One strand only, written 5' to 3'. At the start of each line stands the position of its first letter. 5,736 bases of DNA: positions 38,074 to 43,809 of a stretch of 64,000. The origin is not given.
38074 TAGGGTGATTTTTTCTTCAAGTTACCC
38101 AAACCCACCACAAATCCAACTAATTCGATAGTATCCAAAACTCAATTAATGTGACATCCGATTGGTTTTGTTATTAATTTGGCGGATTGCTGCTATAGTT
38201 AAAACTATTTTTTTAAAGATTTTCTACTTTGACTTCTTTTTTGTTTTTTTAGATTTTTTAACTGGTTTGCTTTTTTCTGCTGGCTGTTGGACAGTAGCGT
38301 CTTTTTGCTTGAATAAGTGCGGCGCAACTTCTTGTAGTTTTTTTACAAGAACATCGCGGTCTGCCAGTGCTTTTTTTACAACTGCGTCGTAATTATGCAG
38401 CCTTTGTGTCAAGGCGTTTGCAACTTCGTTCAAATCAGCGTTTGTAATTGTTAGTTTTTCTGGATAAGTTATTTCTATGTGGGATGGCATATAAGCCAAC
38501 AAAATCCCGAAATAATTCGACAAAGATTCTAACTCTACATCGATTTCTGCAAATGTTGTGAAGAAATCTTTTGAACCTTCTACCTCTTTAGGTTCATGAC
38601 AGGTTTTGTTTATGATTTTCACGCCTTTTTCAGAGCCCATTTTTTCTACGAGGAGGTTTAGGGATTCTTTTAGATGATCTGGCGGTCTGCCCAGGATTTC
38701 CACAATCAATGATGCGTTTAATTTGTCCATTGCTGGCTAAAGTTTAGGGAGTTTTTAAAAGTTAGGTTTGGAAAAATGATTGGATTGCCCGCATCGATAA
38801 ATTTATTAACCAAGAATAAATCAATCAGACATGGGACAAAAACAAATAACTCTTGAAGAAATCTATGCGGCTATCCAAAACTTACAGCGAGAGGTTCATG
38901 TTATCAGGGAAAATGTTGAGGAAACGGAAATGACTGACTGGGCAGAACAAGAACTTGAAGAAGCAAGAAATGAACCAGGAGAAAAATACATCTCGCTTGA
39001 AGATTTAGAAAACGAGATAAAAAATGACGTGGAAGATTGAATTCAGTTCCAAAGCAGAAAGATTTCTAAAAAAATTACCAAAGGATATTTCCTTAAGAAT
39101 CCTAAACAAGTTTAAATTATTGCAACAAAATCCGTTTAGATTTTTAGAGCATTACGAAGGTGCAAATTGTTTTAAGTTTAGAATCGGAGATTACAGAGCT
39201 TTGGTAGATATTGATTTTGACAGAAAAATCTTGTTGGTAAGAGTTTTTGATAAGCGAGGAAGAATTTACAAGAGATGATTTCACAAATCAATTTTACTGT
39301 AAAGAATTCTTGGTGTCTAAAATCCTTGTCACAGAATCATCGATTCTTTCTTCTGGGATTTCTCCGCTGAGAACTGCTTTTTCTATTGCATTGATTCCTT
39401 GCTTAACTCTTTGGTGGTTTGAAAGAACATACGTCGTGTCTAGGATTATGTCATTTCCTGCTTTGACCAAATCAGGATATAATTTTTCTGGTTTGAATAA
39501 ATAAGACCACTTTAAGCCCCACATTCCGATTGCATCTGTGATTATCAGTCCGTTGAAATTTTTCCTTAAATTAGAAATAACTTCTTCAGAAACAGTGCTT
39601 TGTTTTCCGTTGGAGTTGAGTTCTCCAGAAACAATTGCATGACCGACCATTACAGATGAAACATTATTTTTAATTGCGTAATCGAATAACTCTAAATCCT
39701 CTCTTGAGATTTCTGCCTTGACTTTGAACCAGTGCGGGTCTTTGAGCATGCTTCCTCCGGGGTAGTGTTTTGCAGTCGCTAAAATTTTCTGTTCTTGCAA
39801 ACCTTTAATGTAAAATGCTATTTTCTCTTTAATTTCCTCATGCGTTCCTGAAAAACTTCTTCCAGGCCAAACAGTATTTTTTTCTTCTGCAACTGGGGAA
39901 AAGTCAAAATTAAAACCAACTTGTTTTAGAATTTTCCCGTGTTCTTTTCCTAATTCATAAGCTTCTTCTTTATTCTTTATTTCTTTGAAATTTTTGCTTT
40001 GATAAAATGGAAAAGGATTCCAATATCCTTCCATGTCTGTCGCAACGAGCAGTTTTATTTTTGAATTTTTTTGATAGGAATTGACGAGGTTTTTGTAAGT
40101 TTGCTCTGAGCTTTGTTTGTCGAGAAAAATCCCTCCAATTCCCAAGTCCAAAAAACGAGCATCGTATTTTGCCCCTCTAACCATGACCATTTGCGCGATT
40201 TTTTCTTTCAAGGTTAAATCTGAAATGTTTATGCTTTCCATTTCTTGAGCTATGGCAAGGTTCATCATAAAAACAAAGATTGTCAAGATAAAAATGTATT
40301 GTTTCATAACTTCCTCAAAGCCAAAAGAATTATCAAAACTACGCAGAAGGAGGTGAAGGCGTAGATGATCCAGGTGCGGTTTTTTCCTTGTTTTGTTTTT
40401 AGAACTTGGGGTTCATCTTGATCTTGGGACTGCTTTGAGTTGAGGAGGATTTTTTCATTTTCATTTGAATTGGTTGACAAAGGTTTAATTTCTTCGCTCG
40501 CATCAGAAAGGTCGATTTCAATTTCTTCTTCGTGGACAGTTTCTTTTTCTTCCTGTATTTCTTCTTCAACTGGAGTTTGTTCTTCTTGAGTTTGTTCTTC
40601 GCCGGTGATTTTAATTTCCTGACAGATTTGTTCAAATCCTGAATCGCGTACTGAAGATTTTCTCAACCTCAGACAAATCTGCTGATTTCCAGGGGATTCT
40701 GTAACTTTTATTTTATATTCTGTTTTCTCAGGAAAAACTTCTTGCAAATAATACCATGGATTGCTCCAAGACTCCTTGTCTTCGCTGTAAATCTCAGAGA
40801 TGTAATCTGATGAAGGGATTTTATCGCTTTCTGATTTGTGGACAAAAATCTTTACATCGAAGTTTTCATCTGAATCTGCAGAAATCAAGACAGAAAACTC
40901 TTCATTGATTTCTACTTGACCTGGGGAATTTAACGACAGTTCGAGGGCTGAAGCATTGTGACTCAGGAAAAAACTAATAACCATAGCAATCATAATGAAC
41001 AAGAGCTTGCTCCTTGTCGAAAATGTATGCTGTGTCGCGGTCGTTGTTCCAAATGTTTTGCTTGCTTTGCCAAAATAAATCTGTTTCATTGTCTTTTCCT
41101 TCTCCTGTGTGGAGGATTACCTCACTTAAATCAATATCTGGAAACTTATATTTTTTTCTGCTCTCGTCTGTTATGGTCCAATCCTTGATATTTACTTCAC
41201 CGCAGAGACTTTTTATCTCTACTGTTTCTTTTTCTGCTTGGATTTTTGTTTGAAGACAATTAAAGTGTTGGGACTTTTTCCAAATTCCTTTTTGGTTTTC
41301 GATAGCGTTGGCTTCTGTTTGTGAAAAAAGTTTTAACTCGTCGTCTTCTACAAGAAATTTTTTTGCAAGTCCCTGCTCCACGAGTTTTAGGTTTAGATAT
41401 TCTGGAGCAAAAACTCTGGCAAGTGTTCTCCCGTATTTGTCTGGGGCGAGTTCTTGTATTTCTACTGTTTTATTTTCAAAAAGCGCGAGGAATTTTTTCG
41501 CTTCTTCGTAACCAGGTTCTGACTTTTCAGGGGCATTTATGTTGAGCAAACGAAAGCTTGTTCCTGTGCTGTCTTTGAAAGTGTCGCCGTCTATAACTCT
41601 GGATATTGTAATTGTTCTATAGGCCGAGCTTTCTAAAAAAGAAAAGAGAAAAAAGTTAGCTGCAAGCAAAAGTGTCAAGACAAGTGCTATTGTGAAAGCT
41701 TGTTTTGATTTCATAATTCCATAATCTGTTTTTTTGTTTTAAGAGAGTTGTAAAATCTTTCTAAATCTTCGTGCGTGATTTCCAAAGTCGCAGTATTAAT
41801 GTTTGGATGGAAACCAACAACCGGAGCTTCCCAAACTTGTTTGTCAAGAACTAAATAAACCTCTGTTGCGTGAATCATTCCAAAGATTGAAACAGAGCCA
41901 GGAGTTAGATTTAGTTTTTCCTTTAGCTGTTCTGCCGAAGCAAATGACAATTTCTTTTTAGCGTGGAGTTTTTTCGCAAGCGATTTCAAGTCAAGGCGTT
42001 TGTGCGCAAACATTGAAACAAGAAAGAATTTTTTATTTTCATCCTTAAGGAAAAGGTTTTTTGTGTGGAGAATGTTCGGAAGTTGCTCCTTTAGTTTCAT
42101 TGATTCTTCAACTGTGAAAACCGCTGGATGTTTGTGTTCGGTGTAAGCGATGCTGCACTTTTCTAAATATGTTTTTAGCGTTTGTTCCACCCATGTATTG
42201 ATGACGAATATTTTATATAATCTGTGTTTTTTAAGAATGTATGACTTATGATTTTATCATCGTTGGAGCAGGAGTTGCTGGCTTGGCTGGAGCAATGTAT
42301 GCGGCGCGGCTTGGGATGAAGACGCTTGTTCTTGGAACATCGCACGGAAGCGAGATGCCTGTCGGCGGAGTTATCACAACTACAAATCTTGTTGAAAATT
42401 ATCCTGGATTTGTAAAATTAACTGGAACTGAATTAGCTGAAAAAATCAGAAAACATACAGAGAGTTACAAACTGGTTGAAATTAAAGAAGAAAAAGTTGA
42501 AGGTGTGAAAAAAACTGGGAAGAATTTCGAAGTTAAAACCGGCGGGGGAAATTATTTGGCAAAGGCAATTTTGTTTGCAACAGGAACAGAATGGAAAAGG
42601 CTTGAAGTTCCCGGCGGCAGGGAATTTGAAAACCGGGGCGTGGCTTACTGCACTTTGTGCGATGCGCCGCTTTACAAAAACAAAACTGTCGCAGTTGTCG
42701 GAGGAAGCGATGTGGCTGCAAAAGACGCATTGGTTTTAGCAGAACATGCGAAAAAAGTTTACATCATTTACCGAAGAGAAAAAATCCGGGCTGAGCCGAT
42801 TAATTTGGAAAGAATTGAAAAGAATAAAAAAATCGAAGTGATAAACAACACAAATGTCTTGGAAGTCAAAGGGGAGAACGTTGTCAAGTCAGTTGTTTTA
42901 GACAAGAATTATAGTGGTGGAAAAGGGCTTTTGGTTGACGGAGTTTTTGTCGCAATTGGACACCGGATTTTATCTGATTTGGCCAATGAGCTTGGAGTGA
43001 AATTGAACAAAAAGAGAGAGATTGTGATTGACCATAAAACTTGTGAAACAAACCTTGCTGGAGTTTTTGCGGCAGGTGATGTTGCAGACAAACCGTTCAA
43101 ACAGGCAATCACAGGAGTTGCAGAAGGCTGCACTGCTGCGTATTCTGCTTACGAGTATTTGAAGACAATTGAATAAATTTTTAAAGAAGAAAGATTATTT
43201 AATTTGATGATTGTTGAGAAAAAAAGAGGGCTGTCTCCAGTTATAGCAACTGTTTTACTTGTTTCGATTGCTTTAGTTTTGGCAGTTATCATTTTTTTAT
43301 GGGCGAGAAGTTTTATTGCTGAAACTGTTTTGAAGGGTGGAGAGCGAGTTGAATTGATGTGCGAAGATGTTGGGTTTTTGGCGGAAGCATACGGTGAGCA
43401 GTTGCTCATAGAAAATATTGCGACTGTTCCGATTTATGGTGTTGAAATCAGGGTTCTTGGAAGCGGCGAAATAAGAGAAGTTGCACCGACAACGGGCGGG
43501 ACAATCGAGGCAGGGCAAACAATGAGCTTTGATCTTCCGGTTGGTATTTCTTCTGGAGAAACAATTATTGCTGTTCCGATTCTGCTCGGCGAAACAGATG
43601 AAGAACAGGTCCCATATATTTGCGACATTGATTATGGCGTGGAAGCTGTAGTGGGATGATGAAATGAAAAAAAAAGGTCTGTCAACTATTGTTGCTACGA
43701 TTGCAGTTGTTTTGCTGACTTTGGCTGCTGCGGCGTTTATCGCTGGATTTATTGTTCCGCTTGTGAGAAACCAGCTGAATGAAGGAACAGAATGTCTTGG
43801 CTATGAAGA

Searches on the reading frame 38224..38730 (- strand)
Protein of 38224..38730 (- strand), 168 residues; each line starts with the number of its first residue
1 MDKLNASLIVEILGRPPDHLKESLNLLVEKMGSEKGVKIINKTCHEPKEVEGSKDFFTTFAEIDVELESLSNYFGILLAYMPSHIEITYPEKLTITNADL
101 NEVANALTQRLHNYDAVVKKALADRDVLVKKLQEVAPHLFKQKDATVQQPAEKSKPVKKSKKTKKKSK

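Call 24: search_protein_families(library=pfam, proteins=[window:38224-38730:-], max_evalue=0.01)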
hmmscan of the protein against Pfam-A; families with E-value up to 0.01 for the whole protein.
window:38224-38730:- (168 aa): 1 family
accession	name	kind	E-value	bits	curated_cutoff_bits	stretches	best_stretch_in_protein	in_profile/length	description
PF11621.13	Sbi-IV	-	0.0052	17.6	25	0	103-153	16-66/69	C3 binding domain 4 of IgG-bind protein SBI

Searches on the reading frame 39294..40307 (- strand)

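Call 24: search_protein_families(library=pfam, proteins=[window:39294-40307:-], max_evalue=0.01)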
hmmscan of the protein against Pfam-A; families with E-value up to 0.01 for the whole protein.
window:39294-40307:- (337 aa): 1 family
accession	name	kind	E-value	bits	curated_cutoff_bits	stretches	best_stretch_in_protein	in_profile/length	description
PF00933.27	Glyco_hydro_3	-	1.3e-36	127.1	27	1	32-330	1-314/316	Glycosyl hydrolase family 3 N terminal domain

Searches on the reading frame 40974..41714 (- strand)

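Call 24: search_protein_families(library=pfam, proteins=[window:40974-41714:-], max_evalue=0.01)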
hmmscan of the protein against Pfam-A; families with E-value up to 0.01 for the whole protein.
window:40974-41714:- (246 aa): 2 families
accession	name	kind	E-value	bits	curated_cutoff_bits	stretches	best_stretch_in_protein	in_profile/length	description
PF00565.23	SNase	-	3.5e-16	60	21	1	54-146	2-106/107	Staphylococcal nuclease homologue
PF00932.25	LTD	-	2e-07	31.8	34.3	1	173-239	34-102/109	Lamin Tail Domain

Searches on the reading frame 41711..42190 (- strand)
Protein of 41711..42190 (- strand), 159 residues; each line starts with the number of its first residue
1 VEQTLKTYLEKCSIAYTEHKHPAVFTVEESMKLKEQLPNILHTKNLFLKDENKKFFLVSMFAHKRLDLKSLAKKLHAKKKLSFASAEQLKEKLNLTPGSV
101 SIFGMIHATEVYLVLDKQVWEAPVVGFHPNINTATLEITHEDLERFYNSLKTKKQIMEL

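Call 24: search_protein_families(library=pfam, proteins=[window:41711-42190:-], max_evalue=0.01)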
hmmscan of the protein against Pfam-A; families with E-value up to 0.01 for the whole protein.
window:41711-42190:- (159 aa): 2 families
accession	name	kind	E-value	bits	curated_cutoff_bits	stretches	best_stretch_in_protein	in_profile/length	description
PF04073.20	tRNA_edit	-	1.1e-27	97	25.5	1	21-146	1-123/123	Aminoacyl-tRNA editing domain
PF24655.1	DUF7645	-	0.0079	16.6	27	0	60-96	5-41/62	Domain of unknown function (DUF7645)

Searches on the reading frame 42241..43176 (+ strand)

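Call 24: search_protein_families(library=pfam, proteins=[window:42241-43176:+], max_evalue=0.01)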
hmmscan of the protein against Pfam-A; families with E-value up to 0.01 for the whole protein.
window:42241-43176:+ (311 aa): 10 families
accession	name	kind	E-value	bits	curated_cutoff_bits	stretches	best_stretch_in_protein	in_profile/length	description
PF07992.20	Pyr_redox_2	-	2.9e-43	148.8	26.1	1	3-296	1-291/291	Pyridine nucleotide-disulphide oxidoreductase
PF13738.12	Pyr_redox_3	-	1.3e-25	90.7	30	1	58-279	76-305/305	Pyridine nucleotide-disulphide oxidoreductase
PF00070.33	Pyr_redox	-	1.6e-12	48.2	22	1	150-220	2-79/82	Pyridine nucleotide-disulphide oxidoreductase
PF01134.28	GIDA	-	1.9e-05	24.3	22.1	1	4-33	1-29/391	Glucose inhibited division protein A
PF00890.30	FAD_binding_2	-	8e-05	22.4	20.4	1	4-31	1-28/414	FAD binding domain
PF12831.13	FAD_oxidored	-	0.00017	21.4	27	1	4-48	1-41/416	FAD dependent oxidoreductase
PF01266.30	DAO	-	0.0023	18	27.9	1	4-31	1-28/353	FAD dependent oxidoreductase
PF01262.27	AlaDh_PNT_C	-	0.0038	17.1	23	1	6-35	32-61/214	Alanine dehydrogenase/PNT, C-terminal domain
PF01946.23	Thi4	-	0.0047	16.6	26.2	1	3-46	18-64/235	Thi4 family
PF13450.12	NAD_binding_8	-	0.0055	17.4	21.9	0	7-35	1-29/68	NAD(P)-binding Rossmann-like domain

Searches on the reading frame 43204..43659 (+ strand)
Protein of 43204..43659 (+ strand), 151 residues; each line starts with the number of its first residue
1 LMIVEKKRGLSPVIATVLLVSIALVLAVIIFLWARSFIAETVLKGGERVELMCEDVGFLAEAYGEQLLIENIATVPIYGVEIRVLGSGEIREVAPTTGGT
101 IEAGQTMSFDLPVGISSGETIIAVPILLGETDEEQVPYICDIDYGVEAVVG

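Call 24: search_protein_families(library=pfam, proteins=[window:43204-43659:+], max_evalue=0.01)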
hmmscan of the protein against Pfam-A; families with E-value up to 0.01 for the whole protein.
window:43204-43659:+ (151 aa): 1 family
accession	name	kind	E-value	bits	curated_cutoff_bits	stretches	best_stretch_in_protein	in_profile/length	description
PF07790.16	Pilin_N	-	0.0042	18.3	25.2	1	8-37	1-30/78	Archaeal Type IV pilin, N-terminal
